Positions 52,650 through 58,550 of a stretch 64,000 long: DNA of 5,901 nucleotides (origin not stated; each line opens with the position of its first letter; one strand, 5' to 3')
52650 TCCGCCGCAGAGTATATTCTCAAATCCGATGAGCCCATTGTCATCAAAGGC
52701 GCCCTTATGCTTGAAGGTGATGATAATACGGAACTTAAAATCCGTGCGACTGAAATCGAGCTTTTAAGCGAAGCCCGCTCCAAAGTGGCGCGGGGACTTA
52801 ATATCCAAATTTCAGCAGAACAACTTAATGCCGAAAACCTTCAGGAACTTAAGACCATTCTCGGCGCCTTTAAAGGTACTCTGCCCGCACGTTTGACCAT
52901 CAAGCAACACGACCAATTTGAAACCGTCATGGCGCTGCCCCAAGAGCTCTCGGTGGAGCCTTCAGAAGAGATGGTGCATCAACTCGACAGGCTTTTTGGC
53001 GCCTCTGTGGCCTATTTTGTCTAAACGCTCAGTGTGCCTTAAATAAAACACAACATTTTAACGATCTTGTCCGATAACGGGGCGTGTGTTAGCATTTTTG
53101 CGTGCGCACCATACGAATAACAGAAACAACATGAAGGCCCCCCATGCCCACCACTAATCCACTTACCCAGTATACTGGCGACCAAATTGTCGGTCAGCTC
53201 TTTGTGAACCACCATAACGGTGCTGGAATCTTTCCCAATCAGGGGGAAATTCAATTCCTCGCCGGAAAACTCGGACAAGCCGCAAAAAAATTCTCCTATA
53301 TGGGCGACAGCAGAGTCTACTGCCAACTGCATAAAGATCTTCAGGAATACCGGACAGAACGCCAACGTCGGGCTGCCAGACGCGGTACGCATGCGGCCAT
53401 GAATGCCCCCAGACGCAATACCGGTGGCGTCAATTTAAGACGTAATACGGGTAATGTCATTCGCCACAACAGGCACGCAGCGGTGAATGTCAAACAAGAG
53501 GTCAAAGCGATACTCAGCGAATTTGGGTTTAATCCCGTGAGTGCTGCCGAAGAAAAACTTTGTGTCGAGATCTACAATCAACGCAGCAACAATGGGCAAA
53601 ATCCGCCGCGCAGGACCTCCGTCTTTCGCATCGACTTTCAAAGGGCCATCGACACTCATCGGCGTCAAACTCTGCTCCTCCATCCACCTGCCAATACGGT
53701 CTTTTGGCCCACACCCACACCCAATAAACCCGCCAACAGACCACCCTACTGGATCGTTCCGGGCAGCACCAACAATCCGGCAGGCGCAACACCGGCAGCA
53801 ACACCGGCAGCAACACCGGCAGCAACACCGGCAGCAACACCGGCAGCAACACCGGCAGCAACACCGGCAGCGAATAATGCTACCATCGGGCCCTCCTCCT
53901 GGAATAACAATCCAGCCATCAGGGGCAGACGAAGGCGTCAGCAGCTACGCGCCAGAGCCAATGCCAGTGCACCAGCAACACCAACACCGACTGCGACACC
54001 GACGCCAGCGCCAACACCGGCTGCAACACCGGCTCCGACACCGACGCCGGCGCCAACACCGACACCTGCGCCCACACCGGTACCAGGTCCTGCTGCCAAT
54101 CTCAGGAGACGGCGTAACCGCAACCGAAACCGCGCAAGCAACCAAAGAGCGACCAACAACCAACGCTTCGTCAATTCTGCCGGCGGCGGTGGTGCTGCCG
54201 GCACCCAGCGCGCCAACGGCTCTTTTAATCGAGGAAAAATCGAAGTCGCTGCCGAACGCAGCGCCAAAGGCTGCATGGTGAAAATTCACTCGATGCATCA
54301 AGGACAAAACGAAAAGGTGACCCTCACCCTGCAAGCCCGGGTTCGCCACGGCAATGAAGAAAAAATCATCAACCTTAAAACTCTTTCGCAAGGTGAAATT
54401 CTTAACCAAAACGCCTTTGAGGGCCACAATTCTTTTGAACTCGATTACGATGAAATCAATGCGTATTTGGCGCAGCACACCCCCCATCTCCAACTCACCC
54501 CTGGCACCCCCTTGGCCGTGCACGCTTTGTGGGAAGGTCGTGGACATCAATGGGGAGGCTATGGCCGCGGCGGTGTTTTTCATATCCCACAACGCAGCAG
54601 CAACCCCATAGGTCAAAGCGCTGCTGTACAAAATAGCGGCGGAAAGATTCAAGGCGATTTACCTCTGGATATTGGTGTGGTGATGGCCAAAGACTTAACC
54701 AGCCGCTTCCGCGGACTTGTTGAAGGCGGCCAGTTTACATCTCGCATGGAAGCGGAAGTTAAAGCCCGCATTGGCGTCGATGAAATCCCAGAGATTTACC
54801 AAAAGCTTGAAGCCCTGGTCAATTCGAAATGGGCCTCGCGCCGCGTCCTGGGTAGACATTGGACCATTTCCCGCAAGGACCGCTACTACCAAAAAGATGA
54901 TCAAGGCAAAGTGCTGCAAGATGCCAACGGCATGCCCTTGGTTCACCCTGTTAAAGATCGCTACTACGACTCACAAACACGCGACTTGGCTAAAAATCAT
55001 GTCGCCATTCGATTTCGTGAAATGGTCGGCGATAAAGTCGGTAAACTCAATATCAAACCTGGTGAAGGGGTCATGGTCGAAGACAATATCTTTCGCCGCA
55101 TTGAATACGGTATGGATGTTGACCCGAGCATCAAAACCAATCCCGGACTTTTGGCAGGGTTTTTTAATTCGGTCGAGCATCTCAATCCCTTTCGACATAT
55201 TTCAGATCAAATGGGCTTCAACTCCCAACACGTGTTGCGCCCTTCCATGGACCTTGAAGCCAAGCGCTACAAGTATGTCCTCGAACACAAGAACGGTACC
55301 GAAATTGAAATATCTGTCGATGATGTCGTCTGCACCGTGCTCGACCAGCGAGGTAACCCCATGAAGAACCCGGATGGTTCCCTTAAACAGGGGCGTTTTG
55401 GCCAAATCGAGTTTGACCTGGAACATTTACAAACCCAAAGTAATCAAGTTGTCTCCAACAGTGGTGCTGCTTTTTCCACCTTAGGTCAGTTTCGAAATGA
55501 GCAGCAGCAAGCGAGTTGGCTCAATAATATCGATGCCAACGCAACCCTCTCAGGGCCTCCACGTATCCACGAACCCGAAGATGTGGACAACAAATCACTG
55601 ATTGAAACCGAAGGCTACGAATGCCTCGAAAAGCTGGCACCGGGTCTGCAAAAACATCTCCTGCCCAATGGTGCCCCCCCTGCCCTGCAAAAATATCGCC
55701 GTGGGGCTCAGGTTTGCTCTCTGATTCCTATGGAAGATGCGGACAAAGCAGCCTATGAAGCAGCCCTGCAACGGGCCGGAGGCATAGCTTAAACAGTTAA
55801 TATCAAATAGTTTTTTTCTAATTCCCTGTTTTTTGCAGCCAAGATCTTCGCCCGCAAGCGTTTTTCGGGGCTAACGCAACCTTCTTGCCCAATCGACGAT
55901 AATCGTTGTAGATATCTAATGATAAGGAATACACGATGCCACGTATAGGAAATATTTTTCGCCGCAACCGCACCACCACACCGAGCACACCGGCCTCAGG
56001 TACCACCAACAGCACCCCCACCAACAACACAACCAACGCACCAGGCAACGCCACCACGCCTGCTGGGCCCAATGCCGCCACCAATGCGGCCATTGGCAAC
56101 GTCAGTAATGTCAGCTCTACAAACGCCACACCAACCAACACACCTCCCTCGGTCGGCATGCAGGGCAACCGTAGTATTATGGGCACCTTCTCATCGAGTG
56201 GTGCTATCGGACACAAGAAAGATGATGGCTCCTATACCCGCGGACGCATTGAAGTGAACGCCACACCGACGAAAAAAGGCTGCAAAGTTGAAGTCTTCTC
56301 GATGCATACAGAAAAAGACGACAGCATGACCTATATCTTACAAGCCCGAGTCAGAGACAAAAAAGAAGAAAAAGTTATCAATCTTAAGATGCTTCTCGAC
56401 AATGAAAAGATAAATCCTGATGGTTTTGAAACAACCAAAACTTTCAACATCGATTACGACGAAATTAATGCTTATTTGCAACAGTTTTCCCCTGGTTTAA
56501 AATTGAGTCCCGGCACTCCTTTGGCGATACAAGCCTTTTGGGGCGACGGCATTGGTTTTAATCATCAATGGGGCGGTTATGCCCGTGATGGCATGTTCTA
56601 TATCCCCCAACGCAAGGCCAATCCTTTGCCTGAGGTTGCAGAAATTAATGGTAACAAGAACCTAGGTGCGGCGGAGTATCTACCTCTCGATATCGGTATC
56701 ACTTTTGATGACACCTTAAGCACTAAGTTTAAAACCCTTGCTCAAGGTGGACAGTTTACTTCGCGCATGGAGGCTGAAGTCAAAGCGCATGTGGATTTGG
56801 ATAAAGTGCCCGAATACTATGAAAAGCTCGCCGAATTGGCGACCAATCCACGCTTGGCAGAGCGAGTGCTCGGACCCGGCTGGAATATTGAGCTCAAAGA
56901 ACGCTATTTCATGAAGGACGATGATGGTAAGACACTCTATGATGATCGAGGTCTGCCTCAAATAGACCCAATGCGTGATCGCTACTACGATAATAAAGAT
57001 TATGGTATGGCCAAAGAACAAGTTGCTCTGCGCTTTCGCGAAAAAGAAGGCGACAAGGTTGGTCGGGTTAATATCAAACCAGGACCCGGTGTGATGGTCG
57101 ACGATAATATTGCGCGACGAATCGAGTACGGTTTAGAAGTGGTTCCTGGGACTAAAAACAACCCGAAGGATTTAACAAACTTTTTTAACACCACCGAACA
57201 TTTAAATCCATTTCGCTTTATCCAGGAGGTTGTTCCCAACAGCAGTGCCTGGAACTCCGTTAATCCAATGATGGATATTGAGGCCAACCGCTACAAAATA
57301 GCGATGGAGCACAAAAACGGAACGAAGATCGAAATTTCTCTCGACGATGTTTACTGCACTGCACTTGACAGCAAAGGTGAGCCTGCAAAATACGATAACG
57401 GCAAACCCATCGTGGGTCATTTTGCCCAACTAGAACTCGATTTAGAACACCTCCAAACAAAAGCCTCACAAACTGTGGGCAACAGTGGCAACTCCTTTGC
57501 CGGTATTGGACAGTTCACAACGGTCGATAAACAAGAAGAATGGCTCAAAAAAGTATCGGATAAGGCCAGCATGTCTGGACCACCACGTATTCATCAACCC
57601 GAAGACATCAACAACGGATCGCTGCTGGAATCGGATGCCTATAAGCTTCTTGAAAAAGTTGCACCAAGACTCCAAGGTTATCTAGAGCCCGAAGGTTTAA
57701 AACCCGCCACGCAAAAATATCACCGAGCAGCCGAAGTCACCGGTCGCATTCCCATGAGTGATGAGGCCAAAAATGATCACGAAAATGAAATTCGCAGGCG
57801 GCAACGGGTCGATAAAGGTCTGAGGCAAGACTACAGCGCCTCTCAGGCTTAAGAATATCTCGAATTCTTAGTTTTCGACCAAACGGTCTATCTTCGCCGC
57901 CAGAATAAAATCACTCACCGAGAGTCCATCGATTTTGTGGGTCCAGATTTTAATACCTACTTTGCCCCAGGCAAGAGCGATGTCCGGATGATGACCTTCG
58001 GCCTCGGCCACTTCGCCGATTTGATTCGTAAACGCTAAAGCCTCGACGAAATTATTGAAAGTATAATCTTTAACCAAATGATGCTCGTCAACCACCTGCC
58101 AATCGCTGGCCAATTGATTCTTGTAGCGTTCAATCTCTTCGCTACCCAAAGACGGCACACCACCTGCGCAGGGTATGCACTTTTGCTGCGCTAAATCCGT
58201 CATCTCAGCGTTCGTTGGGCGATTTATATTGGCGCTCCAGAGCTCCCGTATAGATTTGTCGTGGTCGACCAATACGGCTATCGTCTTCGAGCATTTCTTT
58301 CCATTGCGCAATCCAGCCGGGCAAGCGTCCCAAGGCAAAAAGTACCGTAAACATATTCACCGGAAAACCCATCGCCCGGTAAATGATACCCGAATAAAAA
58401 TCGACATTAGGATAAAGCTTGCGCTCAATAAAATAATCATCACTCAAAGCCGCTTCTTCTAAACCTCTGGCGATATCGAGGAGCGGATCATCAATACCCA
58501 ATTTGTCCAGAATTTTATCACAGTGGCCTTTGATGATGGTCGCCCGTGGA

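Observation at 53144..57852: Tandem pair of paralogous effector-like proteins with low-complexity linkers and a shared novel C-terminal module, between dnaE and PCD/gltA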

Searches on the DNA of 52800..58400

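Call 82: search_rna_families(source=window, start=52800, end=58400, threshold=evalue, max_evalue=0.1)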
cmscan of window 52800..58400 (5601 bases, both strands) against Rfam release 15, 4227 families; matches with E-value up to 0.1: 0.
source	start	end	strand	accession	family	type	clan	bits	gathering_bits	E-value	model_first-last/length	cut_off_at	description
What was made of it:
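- Tried and rejected: Rfam on 52800-58400 found nothing (call 82).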

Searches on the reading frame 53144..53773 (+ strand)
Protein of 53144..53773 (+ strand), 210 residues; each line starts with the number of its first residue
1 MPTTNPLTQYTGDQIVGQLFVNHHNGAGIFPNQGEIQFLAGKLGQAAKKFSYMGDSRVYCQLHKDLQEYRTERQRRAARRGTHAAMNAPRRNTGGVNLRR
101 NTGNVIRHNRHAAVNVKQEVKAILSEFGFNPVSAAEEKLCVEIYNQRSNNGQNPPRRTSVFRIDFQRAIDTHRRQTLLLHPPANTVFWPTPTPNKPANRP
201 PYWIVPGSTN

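Call 58: find_homologous_proteins(query=window:53144-53743:+, max_evalue=0.01)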
Query window:53144-53743:+: 73 candidates shared short words with the query, none scored E <= 0.01.
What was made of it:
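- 53144..53698 (+): A leader part 1 (aa 1-185): orphan, non-repetitive, Arg-rich region containing the basic cluster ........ (aa 73-80). No homologue among 5.8 billion clusters (call 58).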

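Call 77: predict_structure(protein=window:53144-53773:+)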
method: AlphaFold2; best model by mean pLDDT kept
length: 210 residues; sequences in the alignment: 1
mean_pLDDT: 59.8   pTM: 0.33
mean pLDDT of the five models: 59.8, 57.5, 52.8, 42.9, 38.1
residues with pLDDT >= 90: 0; 70-90: 64; 50-70: 73; < 50: 73
segments of 3 or more residues with pLDDT < 50: 1-8, 24-28, 83-113, 184-196, 198-200, 203-210
pLDDT, mean of each block of 10 residues (from residue 1): 43 57 49 66 61 57 73 68 46 41 42 64 81 83 79 61 83 70 45 46 43
secondary structure, 60 per line:
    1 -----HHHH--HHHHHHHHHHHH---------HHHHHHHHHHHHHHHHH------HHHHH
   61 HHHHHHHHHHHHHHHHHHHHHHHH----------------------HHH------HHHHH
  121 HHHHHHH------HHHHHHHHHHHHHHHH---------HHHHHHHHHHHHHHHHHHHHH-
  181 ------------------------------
elements in order: H6-9 H12-23 H33-49 H56-84 H116-127 H134-149 H159-179
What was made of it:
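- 53144..53698 (+): AF2 single-sequence model pLDDT 59.8, helices only (call 77).
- Tried and rejected: A's first 200 residues have no homologues (call 58), and the AF2 single-sequence model was too weak (pLDDT 60) to justify a fold search (call 77).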
